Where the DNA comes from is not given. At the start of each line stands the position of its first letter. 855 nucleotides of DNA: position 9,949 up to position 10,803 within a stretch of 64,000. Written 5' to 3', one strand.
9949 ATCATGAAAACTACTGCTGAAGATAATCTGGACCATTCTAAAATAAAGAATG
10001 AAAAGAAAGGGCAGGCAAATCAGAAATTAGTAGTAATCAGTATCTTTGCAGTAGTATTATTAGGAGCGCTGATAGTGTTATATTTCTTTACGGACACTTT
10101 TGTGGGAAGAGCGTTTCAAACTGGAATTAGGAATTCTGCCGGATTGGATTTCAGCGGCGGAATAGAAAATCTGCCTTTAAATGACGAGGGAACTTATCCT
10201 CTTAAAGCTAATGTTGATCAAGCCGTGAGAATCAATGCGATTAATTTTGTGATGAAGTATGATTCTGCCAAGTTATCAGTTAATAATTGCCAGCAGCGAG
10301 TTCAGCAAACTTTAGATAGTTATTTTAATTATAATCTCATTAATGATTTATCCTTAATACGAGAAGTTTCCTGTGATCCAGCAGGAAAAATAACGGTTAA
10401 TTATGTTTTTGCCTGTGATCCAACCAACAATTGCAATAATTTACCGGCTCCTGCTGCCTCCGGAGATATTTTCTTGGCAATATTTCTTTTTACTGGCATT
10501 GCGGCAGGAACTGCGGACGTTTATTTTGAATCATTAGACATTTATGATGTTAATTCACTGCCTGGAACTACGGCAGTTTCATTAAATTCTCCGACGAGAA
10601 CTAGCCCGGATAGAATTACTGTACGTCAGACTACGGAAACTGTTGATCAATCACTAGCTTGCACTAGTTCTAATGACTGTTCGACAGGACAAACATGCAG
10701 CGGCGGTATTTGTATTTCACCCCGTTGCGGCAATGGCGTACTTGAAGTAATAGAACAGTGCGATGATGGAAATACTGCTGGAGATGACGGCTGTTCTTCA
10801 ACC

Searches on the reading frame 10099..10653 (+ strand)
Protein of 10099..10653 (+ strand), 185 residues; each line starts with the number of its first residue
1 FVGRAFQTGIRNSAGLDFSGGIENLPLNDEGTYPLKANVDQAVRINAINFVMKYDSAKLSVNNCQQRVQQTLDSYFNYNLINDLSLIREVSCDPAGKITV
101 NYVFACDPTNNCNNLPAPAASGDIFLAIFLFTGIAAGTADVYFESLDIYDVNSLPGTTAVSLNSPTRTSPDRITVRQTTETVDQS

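Call 5: search_protein_families(library=pfam, proteins=[window:10099-10653:+], max_evalue=10)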
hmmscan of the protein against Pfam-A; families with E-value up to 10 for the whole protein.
seq(185 aa): 1 family
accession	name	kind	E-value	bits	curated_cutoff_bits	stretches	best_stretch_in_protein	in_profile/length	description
PF00963.24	Cohesin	-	0.05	14.2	24.1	1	38-83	24-69/139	Cohesin domain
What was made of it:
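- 10135..10626 (+): Cohesin-fold domain (res ~62-225). It has one inserted helix (res ~113-124) and four conserved Cys (C113, C141, C155, C161). Pfam Cohesin E=0.05, below the gathering score (call 5).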

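Call 15: search_solved_structures(query=window:10099-10653:+, max_evalue=10, show_alignments=3)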
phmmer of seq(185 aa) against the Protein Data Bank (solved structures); distinct sequences matched with E-value up to 10: 3.
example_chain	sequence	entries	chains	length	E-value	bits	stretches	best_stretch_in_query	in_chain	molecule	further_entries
4k34_A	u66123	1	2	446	2.1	11.2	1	4-76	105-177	Cation efflux system protein CusC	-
3pik_A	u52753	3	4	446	2.1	11.2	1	4-76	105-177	Cation efflux system protein cusC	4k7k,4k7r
8tx1_A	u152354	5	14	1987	6.3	9.6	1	77-167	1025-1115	Mastigoneme-like protein | Mst1 | Tyrosine-protein kinase ephrin type A/B receptor-like domain-containing protein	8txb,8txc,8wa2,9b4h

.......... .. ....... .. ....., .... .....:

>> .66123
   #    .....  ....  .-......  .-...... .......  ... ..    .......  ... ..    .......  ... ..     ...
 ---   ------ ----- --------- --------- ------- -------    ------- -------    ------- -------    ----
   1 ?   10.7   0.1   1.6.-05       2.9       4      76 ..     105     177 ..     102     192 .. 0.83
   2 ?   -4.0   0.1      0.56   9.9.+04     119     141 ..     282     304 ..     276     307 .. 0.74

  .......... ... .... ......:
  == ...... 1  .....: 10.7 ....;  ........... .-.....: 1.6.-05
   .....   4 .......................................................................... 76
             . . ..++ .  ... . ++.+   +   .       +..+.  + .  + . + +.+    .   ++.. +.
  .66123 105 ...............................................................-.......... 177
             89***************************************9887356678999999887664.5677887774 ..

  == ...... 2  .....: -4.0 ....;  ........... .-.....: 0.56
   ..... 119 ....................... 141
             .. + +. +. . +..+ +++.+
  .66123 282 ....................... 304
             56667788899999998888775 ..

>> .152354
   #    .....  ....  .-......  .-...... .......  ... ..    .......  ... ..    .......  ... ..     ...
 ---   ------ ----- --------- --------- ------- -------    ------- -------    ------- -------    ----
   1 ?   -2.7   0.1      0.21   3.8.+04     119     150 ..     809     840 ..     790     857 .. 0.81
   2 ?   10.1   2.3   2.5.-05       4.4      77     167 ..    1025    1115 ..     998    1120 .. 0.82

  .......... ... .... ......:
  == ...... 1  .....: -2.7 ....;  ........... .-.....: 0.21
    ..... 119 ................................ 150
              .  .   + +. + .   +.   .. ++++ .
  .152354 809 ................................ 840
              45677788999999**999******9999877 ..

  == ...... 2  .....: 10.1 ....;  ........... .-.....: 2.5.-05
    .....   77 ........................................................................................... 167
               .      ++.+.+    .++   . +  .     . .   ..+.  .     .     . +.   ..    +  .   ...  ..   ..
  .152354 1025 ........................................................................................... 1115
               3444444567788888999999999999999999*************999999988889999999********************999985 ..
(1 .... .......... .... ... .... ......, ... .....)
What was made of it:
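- Tried and rejected: phmmer of the N-terminal domain alone against PDB gave only noise: CusC and mastigoneme, E>2 (call 15).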

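Call 21: search_protein_representatives(protein=window:10099-10653:+)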
Query: 185 residues. Proteins with E-value up to 0.001 (for the whole library): 10; up to 1e-10: 4; up to 1e-30: 2. The best 10 are listed.
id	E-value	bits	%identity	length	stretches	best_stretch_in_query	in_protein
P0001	6.5e-116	400.4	99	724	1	1-185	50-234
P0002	8.5e-62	224.1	62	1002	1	1-182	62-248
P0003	7.1e-30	120.2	48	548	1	1-180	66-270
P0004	9.8e-11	57.9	34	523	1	1-158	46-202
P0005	1.8e-07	47.2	35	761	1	2-152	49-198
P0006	3.4e-06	43.1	38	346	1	18-148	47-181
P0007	3.5e-06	43.1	31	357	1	8-156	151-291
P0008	3.9e-04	36.4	32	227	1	2-128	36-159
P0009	4.5e-04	36.2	27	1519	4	49-138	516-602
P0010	5.8e-04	35.8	32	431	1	2-152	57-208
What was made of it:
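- P0005 (31% identical in alignment A1; 35% over the matched stretch in call 21) also has a dockerin-like C-terminus.
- Tried and rejected: Only the exhaustive HMMER search found relatives (call 21).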

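Call 25: search_solved_structures(query=A1, max_evalue=10, show_alignments=3)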
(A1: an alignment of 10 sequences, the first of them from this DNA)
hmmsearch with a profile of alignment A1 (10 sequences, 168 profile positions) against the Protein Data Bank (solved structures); distinct sequences matched with E-value up to 10: 3.
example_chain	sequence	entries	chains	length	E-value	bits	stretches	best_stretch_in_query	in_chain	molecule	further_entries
4uyp_A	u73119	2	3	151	0.066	16.2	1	27-85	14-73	Cellulosomal scaffoldin anchoring protein C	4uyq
5lxv_A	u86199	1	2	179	0.45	13.5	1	17-62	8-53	Scaffoldin C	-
3ul4_A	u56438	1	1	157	0.96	12.4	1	21-80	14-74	Cellulosome-anchoring protein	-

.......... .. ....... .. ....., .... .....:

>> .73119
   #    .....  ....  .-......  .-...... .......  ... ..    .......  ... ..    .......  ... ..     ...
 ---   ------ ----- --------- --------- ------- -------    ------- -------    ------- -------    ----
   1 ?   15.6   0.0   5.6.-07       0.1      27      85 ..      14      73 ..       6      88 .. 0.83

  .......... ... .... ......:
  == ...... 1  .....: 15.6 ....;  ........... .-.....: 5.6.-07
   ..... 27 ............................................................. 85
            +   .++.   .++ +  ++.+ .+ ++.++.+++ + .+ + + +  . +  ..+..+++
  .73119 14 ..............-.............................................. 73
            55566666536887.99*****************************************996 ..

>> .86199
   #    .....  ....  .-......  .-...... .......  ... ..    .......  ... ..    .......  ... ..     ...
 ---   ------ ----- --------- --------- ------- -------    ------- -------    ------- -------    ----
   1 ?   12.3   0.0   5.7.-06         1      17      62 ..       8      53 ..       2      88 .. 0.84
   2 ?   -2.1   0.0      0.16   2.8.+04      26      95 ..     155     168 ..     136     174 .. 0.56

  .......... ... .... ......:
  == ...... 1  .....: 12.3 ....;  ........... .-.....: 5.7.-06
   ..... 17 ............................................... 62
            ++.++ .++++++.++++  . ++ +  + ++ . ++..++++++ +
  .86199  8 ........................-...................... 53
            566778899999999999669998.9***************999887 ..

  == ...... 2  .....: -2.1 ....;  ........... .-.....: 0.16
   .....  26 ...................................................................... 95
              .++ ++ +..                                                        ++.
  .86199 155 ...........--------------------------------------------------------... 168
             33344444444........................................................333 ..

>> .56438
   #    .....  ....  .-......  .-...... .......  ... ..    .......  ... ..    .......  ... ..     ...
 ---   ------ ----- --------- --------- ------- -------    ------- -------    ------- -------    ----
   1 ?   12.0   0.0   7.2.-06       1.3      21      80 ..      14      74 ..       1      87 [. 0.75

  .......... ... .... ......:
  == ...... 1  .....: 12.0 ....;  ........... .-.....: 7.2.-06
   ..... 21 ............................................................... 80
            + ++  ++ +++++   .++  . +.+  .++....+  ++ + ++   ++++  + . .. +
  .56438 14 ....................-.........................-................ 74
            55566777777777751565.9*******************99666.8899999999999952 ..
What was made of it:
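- A profile of the family against PDB returns only three hits, all cohesins (call 25).
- Tried and rejected: The family profile was needed before cohesins appeared (call 25).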

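Call 26: search_protein_families(library=pfam, alignment_id=A1, max_evalue=1)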
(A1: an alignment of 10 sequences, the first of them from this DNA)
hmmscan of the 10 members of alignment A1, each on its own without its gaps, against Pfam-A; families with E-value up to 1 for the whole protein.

A. member 1, seq(185 aa): 1 family
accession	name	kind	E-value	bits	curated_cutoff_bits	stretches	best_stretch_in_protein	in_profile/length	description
PF00963.24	Cohesin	-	0.05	14.2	24.1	1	38-83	24-69/139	Cohesin domain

B. families by the number of members that match (of 10 scanned): 3 families
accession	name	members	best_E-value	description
PF00963.24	Cohesin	3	2.1e-06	Cohesin domain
PF13693.12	HTH_35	1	0.16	Winged helix-turn-helix DNA-binding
PF16737.10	PHF12_MRG_bd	1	0.24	PHD finger protein 12 MRG binding domain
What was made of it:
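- On Cohesin (Pfam PF00963): Three of the 10 family members hit Cohesin (call 26).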

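Call 27: find_homologous_proteins(query=A1, max_evalue=0.001)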
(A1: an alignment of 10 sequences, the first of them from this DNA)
Query A1 (10 sequences) (185 aa, profile of the alignment): 2 proteins with E <= 0.001 among 6536 candidates.
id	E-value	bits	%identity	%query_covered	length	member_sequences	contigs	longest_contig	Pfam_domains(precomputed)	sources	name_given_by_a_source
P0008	4.8e-42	162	31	61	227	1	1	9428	-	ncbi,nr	ncbi:hypothetical protein HYX13_04415, partial [Candidatus Woesearchaeota archaeon]|nr:hypothetical 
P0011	1.1e-29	121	-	-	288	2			PF13948.12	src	-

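Call 34: predict_structure(alignment_id=A1)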
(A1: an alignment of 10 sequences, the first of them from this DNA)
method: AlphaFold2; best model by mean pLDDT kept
length: 185 residues; sequences in the alignment: 10
mean_pLDDT: 85.1   pTM: 0.82
mean pLDDT of the five models: 85.1, 85.0, 84.7, 84.1, 82.0
residues with pLDDT >= 90: 96; 70-90: 67; 50-70: 13; < 50: 9
segments of 3 or more residues with pLDDT < 50: 1-6, 183-185
pLDDT, mean of each block of 10 residues (from residue 1): 48 84 85 91 89 97 91 87 89 95 85 80 88 96 93 73 91 86 49
secondary structure, 60 per line:
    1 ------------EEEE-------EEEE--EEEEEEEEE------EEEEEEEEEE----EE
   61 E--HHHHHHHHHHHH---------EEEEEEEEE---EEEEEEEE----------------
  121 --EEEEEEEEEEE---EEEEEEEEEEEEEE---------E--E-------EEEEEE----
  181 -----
elements in order: E13-16 E24-27 E30-38 E45-54 E59-61 H64-75 E85-93 E97-104 E123-133 E137-150 E171-176
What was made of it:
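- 10135..10626 (+): AF2 pLDDT 85.1, pTM 0.82 (call 34).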

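Call 52: find_related_loci(query=A5, collection=genome_contigs, flank=8000)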
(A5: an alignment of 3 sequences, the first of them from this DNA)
Query A5 (185 aa) in genome_contigs; peptide patterns used: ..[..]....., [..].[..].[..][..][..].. (x = any residue, [..] = any of these).
599 stretches matched a pattern, but none encodes a relative of the query by tblastn (E <= 1e-3).
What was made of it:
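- The GTDB representative genomes gave no relatives (call 52), and the family is small: 10 hits among 1.84 billion representatives (call 21).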

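Call 53: find_related_loci(query=A5, collection=metagenome_contigs, flank=8000)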
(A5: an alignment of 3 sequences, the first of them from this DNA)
Query A5 (185 aa) in metagenome_contigs; peptide patterns used: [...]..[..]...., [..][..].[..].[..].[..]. (x = any residue, [..] = any of these).
245 stretches matched a pattern; 4 encode a relative of the query (tblastn E <= 1e-3); 4 distinct loci.
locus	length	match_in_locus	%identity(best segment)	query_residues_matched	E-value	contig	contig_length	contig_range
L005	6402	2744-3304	60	1-182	3e-72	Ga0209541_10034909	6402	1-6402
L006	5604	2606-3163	60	1-182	9e-72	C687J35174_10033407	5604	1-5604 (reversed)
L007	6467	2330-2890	60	1-182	2e-70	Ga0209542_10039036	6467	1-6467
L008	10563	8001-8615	41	1-180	3e-42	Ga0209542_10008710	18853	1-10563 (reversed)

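Call 57: search_protein_families(library=pfam, proteins=[P0002, P0003, P0004, P0005, P0006, P0007, P0008, P0010], max_evalue=0.01)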
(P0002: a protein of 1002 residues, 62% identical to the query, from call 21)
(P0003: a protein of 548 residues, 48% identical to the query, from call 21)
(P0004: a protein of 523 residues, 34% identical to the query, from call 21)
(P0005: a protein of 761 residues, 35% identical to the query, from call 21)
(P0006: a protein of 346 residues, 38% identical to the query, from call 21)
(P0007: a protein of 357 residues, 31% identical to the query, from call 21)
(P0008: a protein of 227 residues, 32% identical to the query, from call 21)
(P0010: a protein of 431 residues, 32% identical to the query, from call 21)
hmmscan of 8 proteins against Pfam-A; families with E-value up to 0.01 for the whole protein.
P0002 (1002 aa): 2 families
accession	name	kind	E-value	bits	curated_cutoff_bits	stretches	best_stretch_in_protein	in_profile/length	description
PF13948.11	DUF4215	-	3.1e-10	40.6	27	2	875-909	15-46/47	Domain of unknown function (DUF4215)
PF05048.19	NosD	-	2e-09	37.6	23.6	1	473-618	38-180/212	Periplasmic copper-binding protein (NosD)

P0003 (548 aa): 2 families
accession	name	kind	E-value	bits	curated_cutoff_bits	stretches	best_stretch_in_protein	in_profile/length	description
PF02412.23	TSP_3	-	1e-18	67.1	25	4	408-443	1-36/36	Thrombospondin type 3 repeat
PF13948.11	DUF4215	-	0.00043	21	27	1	501-534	17-47/47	Domain of unknown function (DUF4215)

P0004 (523 aa): 1 family
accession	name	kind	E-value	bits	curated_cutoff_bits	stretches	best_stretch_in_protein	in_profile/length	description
PF02412.23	TSP_3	-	6.6e-08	32.5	25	2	412-439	2-29/36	Thrombospondin type 3 repeat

P0005 (761 aa): 2 families
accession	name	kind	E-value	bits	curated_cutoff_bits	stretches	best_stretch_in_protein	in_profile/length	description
PF13948.11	DUF4215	-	8.9e-11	42.3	27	3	583-623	7-46/47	Domain of unknown function (DUF4215)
PF02412.23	TSP_3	-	0.00032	20.8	25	2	487-510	13-36/36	Thrombospondin type 3 repeat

P0006 (346 aa): 2 families
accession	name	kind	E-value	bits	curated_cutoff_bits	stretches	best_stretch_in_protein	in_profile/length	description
PF11617.13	Cu-binding_MopE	-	2.4e-07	31.3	27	1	278-307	1-29/30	Putative metal-binding motif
PF00963.24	Cohesin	-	1.1e-05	26.1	24.1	1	58-191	11-125/139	Cohesin domain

P0007 (357 aa): 0 families

P0008 (227 aa): 1 family
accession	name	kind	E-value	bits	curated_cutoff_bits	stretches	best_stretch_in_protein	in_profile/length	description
PF00963.24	Cohesin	-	0.0086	16.7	24.1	0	58-112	12-69/139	Cohesin domain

P0010 (431 aa): 0 families
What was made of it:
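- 10135..10626 (+): Homologue P0006 passes the Cohesin gathering score (call 57).
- On Cohesin (Pfam PF00963): Homologue P0006, which matches the target at E=3.4e-6 in the exhaustive search (call 21), does pass at 26.1 bits (call 57).
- Family member P0006 passes Pfam's Cohesin cut-off (call 57).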

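Call 68: fold_search(model_id=the predicted structure, library=pdb)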
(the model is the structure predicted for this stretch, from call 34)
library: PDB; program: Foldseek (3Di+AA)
matches with E <= 10: 1872; with E <= 0.001: 58
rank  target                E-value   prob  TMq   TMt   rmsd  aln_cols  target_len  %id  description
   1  6kgf_C                5.4e-08  1.00  0.53  0.65   4.8       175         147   19  Crystal structure of CaDoc0917(R16D)-CaCohA2 complex at pH 8.2 (released 2020-07-08)
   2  6kgc_A                1.6e-07  1.00  0.52  0.64   5.1       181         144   18  Crystal structure of CaDoc0917(R49D)-CaCohA2 complex at pH 5.4 (released 2020-07-08)
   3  2vo8                  3.9e-07  1.00  0.56  0.74   4.5       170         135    6  Cohesin module from Clostridium perfringens ATCC13124 family 33 glycoside hydrolase. (released 2008-09-02)
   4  6kgd_A                3.9e-07  1.00  0.51  0.62   5.2       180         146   17  Crystal structure of CaDoc0917(R49D)-CaCohA2 complex at pH 8.0 (released 2020-07-08)
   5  6kge_A                4.7e-07  1.00  0.54  0.69   4.7       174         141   18  Crystal structure of CaDoc0917(R16D)-CaCohA2 complex at pH 5.5 (released 2020-07-08)
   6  5lxv_A                4.7e-07  1.00  0.45  0.48  11.5       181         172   14  Crystal structure of Ruminococcus flavefaciens scaffoldin C cohesin in complex with a dockerin from an uncharacterized (released 2016-10-19)
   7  5lxv_C                5.0e-07  1.00  0.45  0.47  11.5       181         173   14  Crystal structure of Ruminococcus flavefaciens scaffoldin C cohesin in complex with a dockerin from an uncharacterized (released 2016-10-19)
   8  6kgf_A                1.6e-06  1.00  0.54  0.67   4.7       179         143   18  Crystal structure of CaDoc0917(R16D)-CaCohA2 complex at pH 8.2 (released 2020-07-08)
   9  5nrm_A                2.0e-06  1.00  0.53  0.67   4.6       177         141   15  Crystal structure of the sixth cohesin from Acetivibrio cellulolyticus' scaffoldin B in complex with Cel5 dockerin S51 (released 2018-01-31)
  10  2w1n                  4.9e-06  1.00  0.57  0.47   3.9       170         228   11  cohesin and fibronectin type-III double module construct from the Clostridium perfringens glycoside hydrolase GH84C (released 2009-02-03)
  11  5nrk_A                6.3e-06  1.00  0.53  0.66   4.5       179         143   14  Crystal structure of the sixth cohesin from Acetivibrio cellulolyticus' scaffoldin B in complex with Cel5 dockerin S15 (released 2018-01-31)
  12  3l8q_D                9.6e-06  1.00  0.57  0.33   3.8       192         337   13  Structure analysis of the type II cohesin dyad from the adaptor ScaA scaffoldin of Acetivibrio cellulolyticus (released 2010-05-05)
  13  4ums                  1.1e-05  1.00  0.54  0.63   4.7       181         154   15  The crystal structure of the seventh ScaB type I cohesin from Pseudobacteroides cellulosolvens (released 2015-05-06)
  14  3l8q_A                1.1e-05  1.00  0.55  0.32   6.9       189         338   12  Structure analysis of the type II cohesin dyad from the adaptor ScaA scaffoldin of Acetivibrio cellulolyticus (released 2010-05-05)
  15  2xdh                  1.1e-05  1.00  0.52  0.67   4.3       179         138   14  Non-cellulosomal cohesin from the hyperthermophilic archaeon Archaeoglobus fulgidus (released 2010-05-26)
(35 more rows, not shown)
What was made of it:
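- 10135..10626 (+): Foldseek top 40 are all cohesins (call 68).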

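Call 70: find_encoding_contigs(protein=P0008, flank=10000, max_places=3)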
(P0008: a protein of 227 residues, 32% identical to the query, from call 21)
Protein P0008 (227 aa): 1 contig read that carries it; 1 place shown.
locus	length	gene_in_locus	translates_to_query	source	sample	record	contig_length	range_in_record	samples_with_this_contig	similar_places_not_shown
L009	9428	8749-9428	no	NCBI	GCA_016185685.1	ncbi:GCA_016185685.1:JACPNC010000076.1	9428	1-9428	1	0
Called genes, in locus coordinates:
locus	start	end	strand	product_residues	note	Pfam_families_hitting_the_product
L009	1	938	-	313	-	?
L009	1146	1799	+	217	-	-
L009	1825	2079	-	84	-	-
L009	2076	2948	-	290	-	-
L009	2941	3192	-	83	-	-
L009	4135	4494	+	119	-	-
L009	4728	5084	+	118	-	PF05168:HEPN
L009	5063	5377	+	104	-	PF01909:NTP_transf_2, PF18765:Polbeta (weak)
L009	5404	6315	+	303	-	-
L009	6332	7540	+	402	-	-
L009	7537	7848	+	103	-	-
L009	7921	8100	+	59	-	-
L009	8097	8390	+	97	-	PF01909:NTP_transf_2, PF18765:Polbeta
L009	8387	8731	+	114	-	PF01934:HepT-like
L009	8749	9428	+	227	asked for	?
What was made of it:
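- Tried and rejected: The context of the Woesearchaeota homologue P0008 was uninformative because the gene lies at a contig end (call 70).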

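Call 73: search_protein_families(library=pfam, proteins=[L008:1016-3346:+, L008:3592-6252:+, L008:6273-7796:+, L008:7803-10562:+], max_evalue=0.01)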
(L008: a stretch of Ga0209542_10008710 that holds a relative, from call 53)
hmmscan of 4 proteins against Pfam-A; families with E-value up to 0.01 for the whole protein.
L008:1016-3346:+ (776 aa): 2 families
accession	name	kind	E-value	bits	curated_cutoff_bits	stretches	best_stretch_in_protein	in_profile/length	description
PF13385.13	Laminin_G_3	-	1.1e-12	48.8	27.6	1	420-599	16-151/151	Concanavalin A-like lectin/glucanases superfamily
PF11617.13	Cu-binding_MopE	-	3.4e-07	30.8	27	1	684-700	13-28/30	Putative metal-binding motif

L008:3592-6252:+ (886 aa): 3 families
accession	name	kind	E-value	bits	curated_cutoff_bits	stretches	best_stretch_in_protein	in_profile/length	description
PF13229.12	Beta_helix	-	2.8e-17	63.2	25.9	2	130-274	16-158/158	Right handed beta helix region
PF05048.19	NosD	-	9.6e-13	48.5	23.6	1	127-251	46-170/212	Periplasmic copper-binding protein (NosD)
PF00041.27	fn3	-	0.0057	17.3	25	0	673-749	4-79/84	Fibronectin type III domain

L008:6273-7796:+ (507 aa): 3 families
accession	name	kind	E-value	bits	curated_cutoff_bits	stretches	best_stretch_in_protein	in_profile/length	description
PF17963.7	Big_9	-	9.4e-14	52.5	23.6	1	182-268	1-89/89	Bacterial Ig domain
PF17892.7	Cadherin_5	-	8e-07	29.2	26.5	1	182-269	2-97/98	Cadherin-like domain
PF04885.19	Stig1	-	0.0012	19.7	24.1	1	323-368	43-84/85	Stigma-specific STIG1-like protein family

L008:7803-10562:+ (920 aa): 2 families
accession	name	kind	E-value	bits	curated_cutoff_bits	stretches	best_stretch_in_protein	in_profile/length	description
PF13948.11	DUF4215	-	1.5e-35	121.7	27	5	549-582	14-46/47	Domain of unknown function (DUF4215)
PF02412.23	TSP_3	-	3.9e-14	52.5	25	4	409-444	1-36/36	Thrombospondin type 3 repeat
